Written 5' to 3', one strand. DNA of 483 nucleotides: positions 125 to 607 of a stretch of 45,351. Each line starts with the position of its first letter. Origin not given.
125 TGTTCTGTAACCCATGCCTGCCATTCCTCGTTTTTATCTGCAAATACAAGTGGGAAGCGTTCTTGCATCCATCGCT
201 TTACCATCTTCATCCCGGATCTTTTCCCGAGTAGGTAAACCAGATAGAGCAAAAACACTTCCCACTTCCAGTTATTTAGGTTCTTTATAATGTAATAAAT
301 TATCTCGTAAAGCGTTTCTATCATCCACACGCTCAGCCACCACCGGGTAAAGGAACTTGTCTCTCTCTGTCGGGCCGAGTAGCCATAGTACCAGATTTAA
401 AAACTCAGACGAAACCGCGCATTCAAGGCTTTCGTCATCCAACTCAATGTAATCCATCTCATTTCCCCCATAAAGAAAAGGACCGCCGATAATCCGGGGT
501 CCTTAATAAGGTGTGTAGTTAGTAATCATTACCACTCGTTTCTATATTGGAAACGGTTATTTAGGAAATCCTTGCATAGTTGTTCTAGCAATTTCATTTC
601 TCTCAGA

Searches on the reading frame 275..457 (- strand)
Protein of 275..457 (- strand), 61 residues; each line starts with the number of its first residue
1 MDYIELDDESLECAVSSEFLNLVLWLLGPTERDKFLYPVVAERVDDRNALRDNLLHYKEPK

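Call 75: search_protein_families(library=padloc, alignment_id=A5, max_evalue=0.00001)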
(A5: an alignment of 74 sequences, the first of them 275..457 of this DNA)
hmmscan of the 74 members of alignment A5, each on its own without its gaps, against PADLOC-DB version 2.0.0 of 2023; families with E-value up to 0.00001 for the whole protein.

A. member 1, window:275-457:- (61 aa): 0 families

B. families by the number of members that match (of 74 scanned): 14 families
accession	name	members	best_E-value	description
PDLC03947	RmrA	2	2.3e-12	-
PDLC02926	HTH_VI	2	1e-10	-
PDLC03288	MTase_II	1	8.5e-76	Type II methyltransferase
PDLC03730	oMTase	1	6.1e-60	orphan methyltransferase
PDLC03952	RmrA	1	3e-13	-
PDLC04142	capH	1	2e-11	capH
PDLC03954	RmrA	1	5.2e-09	-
PDLC03949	RmrA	1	2.6e-08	-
PDLC03944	RmrA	1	6.1e-08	-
PDLC03951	RmrA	1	9.2e-08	-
PDLC03955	RmrA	1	7.4e-07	-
PDLC03948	RmrA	1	9.7e-07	-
PDLC03945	RmrA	1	1.5e-06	-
PDLC03946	RmrA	1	2.6e-06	-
